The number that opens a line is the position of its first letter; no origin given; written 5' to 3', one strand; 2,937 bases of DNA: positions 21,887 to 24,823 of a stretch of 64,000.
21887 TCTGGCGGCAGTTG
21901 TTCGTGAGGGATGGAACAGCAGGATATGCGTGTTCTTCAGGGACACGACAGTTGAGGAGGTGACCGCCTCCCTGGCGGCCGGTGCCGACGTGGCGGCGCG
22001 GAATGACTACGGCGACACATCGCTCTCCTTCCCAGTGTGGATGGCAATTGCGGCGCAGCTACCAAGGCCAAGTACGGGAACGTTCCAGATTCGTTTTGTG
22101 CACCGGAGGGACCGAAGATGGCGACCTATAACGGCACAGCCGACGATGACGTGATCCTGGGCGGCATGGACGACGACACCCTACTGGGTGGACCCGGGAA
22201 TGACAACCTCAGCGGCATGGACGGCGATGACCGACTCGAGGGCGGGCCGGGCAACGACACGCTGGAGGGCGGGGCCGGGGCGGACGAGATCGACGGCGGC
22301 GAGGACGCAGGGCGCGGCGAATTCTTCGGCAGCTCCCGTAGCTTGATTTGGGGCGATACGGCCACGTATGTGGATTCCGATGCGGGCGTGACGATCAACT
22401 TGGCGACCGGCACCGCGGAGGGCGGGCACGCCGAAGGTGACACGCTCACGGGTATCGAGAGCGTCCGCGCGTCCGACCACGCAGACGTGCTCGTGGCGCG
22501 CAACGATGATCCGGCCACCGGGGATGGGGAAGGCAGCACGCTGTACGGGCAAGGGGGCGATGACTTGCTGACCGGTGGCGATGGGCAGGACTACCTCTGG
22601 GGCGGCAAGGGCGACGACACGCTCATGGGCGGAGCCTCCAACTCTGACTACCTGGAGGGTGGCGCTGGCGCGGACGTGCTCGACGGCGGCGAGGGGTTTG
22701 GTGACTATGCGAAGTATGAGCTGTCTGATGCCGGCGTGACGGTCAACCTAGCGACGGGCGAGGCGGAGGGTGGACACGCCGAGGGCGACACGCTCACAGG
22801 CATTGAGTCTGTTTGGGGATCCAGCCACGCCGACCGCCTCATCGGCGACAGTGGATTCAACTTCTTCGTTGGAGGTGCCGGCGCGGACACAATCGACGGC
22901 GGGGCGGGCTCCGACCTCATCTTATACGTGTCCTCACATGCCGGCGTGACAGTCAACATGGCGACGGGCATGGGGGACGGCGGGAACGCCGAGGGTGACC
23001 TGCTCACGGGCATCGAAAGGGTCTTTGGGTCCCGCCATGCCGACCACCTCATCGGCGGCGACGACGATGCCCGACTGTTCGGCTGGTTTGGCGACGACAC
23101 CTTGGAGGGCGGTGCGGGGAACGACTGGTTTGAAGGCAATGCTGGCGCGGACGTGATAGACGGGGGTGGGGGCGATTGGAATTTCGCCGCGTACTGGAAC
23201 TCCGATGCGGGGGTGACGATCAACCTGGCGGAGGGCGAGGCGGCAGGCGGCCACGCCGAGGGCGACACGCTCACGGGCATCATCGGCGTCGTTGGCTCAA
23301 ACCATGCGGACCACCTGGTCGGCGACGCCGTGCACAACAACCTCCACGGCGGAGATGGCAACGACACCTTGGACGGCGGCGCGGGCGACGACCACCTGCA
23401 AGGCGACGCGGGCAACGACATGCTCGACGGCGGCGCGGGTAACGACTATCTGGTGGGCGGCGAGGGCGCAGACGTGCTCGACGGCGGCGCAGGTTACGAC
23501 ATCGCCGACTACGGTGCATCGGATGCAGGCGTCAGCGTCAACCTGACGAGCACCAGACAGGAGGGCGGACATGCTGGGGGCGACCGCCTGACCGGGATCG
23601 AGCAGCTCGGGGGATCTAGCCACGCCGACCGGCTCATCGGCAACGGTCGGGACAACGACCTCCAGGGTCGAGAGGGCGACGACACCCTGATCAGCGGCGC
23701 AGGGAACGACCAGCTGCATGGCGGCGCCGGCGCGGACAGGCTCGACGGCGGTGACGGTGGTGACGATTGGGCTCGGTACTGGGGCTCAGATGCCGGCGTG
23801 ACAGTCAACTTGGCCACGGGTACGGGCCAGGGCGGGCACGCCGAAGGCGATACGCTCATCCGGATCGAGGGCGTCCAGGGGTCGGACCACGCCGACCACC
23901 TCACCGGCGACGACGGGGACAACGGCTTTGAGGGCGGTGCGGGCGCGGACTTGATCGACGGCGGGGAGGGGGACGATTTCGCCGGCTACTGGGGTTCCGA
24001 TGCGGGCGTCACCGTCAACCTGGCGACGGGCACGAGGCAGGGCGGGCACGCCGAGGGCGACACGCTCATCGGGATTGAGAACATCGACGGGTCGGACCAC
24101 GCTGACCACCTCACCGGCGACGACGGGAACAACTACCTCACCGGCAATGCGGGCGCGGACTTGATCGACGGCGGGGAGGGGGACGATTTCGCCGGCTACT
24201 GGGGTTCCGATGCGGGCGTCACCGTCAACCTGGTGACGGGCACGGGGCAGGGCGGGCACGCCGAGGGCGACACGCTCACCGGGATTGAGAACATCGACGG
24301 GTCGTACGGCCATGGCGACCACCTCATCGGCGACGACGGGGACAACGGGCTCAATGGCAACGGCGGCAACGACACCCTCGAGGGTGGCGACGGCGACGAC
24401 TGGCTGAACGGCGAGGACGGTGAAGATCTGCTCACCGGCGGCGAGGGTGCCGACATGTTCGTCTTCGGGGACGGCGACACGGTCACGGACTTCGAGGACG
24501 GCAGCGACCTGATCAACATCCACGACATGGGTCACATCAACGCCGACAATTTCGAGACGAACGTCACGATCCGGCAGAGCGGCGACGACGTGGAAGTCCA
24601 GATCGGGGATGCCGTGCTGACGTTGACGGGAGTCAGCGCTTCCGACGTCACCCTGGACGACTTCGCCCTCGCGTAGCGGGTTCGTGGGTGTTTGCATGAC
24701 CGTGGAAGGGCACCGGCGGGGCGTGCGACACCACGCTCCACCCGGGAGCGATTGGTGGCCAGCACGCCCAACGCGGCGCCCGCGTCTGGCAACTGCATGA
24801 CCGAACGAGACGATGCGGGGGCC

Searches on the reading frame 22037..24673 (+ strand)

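Call 107: search_protein_families(library=pfam, proteins=[window:22037-24673:+], max_evalue=0.0001)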
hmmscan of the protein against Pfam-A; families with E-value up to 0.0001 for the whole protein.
window:22037-24673:+ (879 aa): 1 family
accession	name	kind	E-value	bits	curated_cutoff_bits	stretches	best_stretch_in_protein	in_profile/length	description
PF00353.25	HemolysinCabind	-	3.8e-71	234.9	23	10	456-489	2-35/36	RTX calcium-binding nonapeptide repeat (4 copies)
